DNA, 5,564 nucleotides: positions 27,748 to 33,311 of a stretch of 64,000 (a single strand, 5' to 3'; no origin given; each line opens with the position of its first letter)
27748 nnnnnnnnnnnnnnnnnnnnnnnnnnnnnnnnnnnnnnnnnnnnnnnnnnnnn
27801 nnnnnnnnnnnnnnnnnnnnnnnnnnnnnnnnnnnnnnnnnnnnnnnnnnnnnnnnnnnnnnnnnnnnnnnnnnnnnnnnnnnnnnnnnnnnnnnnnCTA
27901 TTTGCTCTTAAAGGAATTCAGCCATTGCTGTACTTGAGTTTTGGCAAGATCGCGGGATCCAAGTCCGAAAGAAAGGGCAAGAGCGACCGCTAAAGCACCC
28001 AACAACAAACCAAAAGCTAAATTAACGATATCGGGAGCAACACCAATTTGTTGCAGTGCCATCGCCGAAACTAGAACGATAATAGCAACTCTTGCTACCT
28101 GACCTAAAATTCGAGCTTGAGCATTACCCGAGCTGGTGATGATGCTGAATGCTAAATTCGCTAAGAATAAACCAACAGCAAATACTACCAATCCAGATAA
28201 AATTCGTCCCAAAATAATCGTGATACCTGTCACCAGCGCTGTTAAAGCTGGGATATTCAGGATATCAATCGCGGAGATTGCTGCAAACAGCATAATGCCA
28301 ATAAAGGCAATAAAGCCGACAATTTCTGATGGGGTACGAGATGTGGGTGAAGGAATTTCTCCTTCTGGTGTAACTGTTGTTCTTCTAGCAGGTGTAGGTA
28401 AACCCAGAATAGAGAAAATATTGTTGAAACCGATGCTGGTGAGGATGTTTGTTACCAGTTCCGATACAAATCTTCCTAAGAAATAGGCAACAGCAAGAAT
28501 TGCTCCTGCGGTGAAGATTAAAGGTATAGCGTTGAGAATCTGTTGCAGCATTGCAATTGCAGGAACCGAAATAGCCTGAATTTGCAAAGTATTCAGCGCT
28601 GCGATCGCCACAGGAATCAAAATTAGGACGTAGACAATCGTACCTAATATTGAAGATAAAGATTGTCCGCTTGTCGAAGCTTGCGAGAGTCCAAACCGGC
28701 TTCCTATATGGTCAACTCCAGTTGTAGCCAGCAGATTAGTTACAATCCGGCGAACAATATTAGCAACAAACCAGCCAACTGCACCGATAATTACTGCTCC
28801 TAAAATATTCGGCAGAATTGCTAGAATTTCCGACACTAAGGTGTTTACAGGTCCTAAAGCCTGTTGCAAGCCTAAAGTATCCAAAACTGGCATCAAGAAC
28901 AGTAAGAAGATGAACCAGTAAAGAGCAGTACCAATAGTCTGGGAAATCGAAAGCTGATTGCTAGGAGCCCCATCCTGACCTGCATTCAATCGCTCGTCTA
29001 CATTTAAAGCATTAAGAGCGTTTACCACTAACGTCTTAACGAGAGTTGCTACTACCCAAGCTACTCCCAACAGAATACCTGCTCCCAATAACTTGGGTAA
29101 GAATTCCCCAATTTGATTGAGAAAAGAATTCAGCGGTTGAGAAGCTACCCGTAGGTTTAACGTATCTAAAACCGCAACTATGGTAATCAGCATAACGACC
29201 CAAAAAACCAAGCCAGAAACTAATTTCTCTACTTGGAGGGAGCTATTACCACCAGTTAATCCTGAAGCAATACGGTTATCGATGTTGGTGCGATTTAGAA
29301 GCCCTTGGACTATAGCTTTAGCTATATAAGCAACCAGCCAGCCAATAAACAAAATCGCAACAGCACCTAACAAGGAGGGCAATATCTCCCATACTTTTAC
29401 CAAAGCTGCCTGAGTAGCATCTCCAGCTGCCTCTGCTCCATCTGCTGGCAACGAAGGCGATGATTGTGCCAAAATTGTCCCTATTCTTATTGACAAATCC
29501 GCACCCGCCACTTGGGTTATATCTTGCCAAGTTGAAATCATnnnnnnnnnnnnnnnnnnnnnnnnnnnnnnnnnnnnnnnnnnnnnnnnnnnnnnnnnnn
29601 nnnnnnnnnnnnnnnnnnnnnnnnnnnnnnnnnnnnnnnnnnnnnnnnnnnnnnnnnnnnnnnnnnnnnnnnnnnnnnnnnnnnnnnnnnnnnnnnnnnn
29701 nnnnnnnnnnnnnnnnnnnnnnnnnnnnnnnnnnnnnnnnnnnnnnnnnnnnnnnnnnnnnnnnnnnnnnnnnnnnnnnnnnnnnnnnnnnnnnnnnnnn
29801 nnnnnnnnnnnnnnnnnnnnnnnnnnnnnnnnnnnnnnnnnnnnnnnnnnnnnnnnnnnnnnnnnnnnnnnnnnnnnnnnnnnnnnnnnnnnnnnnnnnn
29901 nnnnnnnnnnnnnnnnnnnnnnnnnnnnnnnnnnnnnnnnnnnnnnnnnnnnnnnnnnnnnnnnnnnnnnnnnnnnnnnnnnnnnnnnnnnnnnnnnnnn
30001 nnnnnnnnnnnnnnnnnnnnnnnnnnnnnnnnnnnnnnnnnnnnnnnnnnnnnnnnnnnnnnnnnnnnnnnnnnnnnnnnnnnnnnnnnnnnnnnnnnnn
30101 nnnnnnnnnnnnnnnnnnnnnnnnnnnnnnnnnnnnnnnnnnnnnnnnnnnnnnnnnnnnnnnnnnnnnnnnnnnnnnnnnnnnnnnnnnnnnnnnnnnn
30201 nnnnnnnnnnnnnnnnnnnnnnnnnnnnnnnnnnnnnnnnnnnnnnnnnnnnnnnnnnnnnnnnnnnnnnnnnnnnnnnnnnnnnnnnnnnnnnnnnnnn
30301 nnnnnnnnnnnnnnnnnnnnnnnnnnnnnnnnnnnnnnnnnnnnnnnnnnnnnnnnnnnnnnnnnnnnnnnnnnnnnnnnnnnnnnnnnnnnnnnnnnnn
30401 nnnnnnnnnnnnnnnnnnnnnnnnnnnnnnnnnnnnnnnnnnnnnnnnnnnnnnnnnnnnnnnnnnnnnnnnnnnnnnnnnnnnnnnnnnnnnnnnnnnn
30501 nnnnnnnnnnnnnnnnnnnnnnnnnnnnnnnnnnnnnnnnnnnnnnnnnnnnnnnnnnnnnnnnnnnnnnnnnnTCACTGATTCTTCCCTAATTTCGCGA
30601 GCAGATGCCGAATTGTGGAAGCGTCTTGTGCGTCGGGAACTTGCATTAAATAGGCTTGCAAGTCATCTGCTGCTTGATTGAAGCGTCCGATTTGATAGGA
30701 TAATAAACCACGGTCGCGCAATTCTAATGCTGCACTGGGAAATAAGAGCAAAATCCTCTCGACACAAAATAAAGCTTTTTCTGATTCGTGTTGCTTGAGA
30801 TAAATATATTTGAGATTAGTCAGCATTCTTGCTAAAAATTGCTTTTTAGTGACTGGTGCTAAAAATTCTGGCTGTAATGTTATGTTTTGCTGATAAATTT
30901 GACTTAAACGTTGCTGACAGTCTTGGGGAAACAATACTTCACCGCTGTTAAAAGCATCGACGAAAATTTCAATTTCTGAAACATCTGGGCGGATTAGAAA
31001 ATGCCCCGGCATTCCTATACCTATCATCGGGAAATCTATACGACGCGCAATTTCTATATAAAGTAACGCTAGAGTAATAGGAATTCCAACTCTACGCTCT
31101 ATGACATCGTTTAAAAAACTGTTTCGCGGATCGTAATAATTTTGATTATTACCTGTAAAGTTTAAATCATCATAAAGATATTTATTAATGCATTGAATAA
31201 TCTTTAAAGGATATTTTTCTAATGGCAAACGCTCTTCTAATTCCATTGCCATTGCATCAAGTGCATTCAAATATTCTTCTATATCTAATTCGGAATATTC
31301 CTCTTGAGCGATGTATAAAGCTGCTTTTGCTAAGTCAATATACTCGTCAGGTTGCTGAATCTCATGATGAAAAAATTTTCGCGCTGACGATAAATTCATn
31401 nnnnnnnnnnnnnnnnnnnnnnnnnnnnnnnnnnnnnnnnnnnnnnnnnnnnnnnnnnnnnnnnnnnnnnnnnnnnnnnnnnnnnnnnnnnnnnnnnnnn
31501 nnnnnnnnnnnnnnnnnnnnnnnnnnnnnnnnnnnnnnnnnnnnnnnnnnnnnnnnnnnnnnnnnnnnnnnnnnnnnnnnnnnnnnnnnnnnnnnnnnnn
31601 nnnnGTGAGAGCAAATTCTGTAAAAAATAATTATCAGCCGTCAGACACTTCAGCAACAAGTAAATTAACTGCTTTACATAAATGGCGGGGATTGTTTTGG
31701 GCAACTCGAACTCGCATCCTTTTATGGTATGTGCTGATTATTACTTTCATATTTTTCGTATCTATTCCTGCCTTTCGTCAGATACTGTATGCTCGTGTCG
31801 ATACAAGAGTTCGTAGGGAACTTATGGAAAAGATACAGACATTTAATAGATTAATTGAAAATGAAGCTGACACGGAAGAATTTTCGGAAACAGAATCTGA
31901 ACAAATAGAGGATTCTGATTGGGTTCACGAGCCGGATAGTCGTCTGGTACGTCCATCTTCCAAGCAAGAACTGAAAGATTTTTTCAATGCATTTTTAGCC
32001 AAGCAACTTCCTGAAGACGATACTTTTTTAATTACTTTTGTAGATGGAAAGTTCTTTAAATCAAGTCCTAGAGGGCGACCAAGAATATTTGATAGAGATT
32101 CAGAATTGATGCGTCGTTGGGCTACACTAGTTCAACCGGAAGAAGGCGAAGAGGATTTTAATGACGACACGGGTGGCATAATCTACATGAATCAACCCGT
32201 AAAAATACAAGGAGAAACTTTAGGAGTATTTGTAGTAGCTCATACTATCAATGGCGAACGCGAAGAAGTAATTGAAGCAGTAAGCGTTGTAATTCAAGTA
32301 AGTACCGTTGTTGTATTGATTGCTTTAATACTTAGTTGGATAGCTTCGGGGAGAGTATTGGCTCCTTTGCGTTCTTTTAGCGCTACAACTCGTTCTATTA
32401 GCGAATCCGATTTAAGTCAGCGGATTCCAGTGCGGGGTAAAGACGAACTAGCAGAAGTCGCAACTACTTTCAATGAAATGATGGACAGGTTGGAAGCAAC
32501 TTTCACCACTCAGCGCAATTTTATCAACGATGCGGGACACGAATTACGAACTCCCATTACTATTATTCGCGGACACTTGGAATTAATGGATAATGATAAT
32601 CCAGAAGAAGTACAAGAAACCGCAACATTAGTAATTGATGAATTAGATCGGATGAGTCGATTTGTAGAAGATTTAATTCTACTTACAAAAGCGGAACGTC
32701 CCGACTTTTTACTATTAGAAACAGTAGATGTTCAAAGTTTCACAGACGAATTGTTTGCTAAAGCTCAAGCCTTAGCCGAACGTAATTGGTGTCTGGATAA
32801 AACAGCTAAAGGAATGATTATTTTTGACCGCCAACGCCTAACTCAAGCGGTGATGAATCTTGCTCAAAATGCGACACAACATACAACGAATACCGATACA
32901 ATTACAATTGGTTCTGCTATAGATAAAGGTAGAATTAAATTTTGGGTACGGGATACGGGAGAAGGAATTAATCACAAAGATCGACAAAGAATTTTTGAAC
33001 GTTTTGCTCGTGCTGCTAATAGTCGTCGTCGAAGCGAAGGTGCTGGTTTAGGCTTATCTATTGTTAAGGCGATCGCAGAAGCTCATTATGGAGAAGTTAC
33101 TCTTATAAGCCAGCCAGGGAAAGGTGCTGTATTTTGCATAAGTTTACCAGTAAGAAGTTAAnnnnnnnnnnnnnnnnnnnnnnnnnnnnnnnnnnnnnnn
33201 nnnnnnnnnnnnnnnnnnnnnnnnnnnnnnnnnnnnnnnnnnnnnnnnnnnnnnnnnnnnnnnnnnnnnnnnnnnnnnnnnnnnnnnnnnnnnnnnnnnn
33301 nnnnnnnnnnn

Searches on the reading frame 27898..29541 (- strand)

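Call 57: search_protein_families(library=pfam, proteins=[window:27898-29541:-], max_evalue=0.0001)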
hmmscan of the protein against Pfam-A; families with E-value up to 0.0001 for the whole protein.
window:27898-29541:- (547 aa): 1 family
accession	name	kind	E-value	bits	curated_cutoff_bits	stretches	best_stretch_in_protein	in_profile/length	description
PF05552.17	MS_channel_1st_1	-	1.5e-59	198.1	22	4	231-277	2-48/50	Mechanosensitive ion channel, conserved TM helix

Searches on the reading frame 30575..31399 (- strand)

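Call 57: search_protein_families(library=pfam, proteins=[window:30575-31399:-], max_evalue=0.0001)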
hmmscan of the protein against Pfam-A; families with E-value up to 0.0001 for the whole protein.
window:30575-31399:- (274 aa): 2 families
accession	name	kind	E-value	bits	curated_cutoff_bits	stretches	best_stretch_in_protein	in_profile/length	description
PF13369.12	Transglut_core2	-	2.7e-56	189.8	23.5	1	42-193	2-154/155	Transglutaminase-like superfamily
PF13371.12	TPR_9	-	4.3e-24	84.8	35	1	196-268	1-73/73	Tetratricopeptide repeat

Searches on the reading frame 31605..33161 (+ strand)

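Call 57: search_protein_families(library=pfam, proteins=[window:31605-33161:+], max_evalue=0.0001)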
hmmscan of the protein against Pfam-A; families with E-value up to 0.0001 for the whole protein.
window:31605-33161:+ (518 aa): 3 families
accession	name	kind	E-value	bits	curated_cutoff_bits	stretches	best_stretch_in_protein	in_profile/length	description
PF02518.31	HATPase_c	-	2e-25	89.8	26.4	1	408-517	2-110/111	Histidine kinase-, DNA gyrase B-, and HSP90-like ATPase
PF00672.30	HAMP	-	5.2e-15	55.9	25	1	248-298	3-53/53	HAMP domain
PF00512.31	HisKA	-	1.1e-14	54.6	26.9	1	303-365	2-65/66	His Kinase A (phospho-acceptor) domain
